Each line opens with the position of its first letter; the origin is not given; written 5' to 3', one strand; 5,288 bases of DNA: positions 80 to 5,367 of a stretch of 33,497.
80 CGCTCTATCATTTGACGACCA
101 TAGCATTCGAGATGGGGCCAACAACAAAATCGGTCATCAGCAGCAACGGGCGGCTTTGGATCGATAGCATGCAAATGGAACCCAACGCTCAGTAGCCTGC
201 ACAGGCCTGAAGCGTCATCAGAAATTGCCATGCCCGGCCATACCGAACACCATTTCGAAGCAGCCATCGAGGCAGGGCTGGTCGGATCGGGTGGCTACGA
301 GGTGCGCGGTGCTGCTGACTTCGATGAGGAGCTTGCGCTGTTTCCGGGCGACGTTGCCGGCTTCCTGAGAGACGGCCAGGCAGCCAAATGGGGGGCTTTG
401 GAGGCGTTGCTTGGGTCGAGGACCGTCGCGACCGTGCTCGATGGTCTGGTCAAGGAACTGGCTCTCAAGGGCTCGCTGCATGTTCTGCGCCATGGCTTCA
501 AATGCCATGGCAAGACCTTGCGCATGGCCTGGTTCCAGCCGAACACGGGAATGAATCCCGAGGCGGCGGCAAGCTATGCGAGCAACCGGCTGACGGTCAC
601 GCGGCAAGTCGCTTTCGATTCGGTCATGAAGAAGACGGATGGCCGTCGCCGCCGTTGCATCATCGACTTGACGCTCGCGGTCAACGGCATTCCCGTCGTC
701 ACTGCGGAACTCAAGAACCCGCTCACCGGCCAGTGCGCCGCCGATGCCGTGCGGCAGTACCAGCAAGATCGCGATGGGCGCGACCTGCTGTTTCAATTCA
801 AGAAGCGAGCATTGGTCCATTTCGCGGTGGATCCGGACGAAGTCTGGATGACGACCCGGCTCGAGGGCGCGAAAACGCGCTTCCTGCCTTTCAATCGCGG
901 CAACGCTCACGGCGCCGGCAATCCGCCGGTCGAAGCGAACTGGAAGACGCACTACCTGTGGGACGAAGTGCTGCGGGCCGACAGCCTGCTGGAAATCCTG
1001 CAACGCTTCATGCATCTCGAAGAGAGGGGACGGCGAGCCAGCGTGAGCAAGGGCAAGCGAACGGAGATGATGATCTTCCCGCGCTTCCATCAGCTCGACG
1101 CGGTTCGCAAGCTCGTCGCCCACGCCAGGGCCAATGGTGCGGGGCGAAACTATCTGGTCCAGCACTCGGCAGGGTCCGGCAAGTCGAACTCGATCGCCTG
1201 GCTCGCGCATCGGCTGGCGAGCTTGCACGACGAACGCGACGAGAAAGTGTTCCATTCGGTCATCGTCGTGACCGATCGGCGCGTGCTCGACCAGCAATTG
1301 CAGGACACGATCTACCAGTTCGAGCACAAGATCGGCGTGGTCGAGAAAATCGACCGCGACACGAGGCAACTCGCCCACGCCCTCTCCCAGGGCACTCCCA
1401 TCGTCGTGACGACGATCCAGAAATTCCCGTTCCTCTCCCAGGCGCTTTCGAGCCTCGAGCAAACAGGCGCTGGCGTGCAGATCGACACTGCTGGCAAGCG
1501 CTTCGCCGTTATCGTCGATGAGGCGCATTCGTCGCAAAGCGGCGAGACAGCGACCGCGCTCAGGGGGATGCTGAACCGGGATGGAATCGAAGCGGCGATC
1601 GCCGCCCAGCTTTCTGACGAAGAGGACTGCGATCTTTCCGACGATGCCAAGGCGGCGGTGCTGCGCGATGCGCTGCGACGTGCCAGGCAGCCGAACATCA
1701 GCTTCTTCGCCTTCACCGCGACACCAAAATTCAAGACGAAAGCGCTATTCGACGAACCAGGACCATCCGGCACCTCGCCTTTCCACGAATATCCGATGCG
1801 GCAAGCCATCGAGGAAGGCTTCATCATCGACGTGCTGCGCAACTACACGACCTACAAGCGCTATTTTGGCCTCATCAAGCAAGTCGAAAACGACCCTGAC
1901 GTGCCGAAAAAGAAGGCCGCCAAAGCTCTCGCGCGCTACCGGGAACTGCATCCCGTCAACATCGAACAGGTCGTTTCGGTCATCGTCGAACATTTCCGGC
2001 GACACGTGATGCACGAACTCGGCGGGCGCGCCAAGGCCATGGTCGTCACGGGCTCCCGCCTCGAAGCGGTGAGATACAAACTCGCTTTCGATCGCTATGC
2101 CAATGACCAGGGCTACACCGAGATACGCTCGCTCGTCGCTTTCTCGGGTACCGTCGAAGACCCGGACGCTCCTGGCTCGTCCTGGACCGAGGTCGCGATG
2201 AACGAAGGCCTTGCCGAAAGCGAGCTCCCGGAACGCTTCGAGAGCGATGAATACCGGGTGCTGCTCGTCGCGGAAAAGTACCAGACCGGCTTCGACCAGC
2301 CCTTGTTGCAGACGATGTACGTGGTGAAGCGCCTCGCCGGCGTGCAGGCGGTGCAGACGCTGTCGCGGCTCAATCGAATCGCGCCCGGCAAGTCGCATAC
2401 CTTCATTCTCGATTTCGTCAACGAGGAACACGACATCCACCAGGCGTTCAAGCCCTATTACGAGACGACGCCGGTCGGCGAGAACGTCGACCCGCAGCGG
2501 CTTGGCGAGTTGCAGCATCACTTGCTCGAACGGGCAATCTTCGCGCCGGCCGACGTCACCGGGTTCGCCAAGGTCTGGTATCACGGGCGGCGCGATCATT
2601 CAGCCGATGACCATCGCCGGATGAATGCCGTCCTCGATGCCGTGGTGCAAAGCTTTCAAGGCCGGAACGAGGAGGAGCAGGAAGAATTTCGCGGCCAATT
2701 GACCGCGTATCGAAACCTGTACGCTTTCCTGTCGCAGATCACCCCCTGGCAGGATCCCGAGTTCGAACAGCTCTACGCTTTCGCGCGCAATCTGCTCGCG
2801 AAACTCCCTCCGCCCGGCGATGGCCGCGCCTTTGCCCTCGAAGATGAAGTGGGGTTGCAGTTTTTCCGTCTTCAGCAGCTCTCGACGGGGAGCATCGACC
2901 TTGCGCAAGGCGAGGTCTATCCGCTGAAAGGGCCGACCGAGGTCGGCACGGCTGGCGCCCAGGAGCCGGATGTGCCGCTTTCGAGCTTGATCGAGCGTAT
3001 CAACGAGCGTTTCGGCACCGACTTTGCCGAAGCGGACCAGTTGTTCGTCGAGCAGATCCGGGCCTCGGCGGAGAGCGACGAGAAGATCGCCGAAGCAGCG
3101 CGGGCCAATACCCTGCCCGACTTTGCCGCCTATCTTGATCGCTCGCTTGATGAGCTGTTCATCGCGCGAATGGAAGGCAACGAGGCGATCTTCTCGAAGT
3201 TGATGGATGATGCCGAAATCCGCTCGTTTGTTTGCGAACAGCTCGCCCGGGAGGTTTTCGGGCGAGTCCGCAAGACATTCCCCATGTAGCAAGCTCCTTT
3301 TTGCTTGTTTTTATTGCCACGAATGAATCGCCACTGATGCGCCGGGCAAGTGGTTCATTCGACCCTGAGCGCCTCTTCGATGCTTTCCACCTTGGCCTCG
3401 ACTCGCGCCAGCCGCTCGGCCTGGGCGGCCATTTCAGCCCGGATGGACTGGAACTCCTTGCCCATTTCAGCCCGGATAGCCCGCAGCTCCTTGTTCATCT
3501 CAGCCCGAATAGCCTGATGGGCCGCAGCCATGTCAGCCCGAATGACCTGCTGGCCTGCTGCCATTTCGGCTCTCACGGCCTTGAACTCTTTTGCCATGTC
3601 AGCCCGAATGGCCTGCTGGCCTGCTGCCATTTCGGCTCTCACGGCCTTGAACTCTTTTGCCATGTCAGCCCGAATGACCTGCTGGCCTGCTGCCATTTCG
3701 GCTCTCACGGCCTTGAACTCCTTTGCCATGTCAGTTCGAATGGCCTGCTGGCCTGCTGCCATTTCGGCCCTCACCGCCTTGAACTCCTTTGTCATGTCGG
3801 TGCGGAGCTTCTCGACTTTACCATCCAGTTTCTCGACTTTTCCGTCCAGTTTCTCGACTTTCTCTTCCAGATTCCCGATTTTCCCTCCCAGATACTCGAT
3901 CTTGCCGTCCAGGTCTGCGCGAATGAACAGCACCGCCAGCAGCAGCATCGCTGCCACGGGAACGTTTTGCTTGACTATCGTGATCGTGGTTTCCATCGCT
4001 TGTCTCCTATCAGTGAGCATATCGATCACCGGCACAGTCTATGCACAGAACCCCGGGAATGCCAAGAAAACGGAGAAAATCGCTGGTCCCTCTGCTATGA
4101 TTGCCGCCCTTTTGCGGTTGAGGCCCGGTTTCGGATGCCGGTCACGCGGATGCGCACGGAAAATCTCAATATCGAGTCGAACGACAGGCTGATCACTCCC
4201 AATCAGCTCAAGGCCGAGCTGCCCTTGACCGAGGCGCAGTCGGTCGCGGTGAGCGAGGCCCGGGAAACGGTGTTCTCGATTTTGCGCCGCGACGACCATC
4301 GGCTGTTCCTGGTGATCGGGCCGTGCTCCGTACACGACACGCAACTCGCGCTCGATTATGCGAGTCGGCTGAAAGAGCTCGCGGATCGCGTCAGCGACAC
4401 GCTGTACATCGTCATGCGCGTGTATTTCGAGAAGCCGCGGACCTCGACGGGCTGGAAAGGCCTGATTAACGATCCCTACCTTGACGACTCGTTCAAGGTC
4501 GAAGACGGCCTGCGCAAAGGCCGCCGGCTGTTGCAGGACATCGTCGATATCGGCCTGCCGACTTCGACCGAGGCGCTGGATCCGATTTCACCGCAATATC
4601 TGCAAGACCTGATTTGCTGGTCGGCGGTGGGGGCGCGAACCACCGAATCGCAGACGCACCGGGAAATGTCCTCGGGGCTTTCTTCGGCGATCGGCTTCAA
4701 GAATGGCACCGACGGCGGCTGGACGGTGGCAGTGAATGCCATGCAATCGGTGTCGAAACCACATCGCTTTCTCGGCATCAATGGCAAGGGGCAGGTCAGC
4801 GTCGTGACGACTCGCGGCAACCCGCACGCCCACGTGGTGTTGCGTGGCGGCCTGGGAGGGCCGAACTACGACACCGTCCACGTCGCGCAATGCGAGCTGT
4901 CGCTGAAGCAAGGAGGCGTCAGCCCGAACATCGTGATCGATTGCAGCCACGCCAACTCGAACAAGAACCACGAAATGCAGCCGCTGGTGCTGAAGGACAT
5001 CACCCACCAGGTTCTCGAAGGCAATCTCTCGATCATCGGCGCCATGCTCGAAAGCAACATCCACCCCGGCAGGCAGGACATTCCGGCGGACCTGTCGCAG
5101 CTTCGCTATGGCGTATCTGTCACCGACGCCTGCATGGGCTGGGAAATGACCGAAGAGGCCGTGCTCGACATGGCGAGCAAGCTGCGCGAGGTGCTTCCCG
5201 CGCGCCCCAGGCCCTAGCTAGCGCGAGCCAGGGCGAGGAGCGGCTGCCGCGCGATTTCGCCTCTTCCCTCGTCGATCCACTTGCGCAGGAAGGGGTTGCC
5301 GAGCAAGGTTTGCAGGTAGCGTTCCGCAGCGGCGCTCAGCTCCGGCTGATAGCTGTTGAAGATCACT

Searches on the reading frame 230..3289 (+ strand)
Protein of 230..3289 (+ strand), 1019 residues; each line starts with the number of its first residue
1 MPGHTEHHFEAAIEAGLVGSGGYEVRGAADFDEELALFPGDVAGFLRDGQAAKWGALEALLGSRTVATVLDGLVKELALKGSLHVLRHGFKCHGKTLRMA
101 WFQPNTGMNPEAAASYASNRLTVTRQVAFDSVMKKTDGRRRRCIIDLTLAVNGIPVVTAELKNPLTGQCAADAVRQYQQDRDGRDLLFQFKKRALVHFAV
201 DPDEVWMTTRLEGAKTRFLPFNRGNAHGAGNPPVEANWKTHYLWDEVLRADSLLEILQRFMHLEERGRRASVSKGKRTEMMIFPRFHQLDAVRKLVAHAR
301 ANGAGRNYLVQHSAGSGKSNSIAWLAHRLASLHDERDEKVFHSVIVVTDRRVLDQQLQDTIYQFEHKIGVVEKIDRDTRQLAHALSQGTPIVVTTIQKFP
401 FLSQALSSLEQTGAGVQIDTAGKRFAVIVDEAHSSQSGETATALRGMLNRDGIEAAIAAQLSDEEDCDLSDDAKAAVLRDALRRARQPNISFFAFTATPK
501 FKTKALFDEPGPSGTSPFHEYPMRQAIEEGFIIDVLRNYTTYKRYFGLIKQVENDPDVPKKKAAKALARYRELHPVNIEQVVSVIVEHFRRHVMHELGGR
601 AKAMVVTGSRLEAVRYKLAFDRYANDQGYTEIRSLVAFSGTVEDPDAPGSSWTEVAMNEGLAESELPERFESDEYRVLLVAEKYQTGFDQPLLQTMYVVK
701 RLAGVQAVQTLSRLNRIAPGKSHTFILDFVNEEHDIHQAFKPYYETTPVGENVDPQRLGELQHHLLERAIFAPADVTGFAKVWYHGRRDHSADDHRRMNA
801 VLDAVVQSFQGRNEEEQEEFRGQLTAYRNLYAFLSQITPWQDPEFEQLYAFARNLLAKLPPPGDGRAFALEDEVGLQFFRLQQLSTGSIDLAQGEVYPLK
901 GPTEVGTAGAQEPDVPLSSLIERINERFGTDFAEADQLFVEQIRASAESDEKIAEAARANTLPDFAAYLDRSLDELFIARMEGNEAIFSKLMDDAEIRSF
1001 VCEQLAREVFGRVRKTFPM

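Call 6: search_protein_families(library=pfam, proteins=[window:230-3289:+], max_evalue=0.001)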
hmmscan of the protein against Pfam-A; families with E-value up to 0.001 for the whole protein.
window:230-3289:+ (1019 aa): 5 families
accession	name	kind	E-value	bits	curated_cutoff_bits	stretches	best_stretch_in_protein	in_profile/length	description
PF18766.7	SWI2_SNF2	-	6e-27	95.2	26.7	1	287-538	1-191/221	SWI2/SNF2 ATPase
PF04313.20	HSDR_N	-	4.5e-12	46.7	25.1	1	117-214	108-196/198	Type I restriction enzyme R protein N terminus (HSDR_N)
PF04851.21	ResIII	-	1e-11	45.5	22.5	1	284-443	4-145/164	Type III restriction enzyme, res subunit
PF22679.2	T1R_D3-like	-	2.4e-09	38.2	27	1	667-729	90-156/158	Type I restriction enzyme subunit R domain 3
PF00270.35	DEAD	-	1.8e-08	34.8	26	1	304-450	13-144/167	DEAD/DEAH box helicase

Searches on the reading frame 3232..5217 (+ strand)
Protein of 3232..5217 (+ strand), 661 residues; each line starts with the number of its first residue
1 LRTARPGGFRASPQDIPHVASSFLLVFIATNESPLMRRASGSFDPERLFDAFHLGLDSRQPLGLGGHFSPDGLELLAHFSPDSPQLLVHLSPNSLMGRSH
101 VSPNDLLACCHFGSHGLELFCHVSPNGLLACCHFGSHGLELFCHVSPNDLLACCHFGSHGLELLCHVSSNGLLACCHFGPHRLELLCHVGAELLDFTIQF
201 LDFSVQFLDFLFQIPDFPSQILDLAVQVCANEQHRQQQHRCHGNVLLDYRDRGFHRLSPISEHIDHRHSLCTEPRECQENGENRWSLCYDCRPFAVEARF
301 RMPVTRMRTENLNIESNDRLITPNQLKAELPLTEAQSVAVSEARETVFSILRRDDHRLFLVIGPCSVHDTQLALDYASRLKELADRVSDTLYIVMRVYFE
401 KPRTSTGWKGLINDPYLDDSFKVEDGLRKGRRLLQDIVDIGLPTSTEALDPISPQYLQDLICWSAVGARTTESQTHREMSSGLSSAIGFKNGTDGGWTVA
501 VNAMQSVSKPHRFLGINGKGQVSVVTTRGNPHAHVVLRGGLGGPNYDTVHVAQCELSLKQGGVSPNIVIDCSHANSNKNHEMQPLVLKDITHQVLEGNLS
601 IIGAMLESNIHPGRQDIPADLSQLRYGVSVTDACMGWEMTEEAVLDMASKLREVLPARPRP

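Call 6: search_protein_families(library=pfam, proteins=[window:3232-5217:+], max_evalue=0.001)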
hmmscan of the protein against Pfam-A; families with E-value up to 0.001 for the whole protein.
window:3232-5217:+ (661 aa): 1 family
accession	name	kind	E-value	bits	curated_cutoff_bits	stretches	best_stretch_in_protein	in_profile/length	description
PF00793.26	DAHP_synth_1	-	5.7e-82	275.1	25.5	1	349-642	9-267/270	DAHP synthetase I family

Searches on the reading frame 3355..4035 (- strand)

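Call 96: search_protein_families(library=pfam, proteins=[window:3355-4035:-], max_evalue=0.001)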
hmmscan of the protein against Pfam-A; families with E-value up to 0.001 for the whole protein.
window:3355-4035:- (226 aa): 7 families
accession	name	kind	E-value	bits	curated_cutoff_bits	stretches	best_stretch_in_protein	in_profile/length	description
PF01442.23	Apolipoprotein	-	5.7e-12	46.2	90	1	48-222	8-184/190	Apolipoprotein A1/A4/E domain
PF05531.17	NPV_P10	-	1.1e-06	29.4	29.8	0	164-224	8-66/75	Nucleopolyhedrovirus P10 protein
PF24922.1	ACBP4_C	-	1.3e-06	29.1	31.2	0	177-223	30-75/105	Acyl-CoA-binding domain-containing protein 4-6, C-terminal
PF07798.16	CCDC90-like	-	4.2e-05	23.9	33.5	0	135-224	54-143/175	Coiled-coil domain-containing protein 90-like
PF04513.17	Baculo_PEP_C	-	4.7e-05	23.9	38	0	53-112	32-92/140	Baculovirus polyhedron envelope protein, PEP, C terminus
PF15397.11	DUF4618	-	5.5e-05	23.2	34.9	1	39-193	69-218/258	Domain of unknown function (DUF4618)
PF08581.15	Tup_N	-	0.00027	21.7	28.7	0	127-191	11-73/77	Tup N-terminal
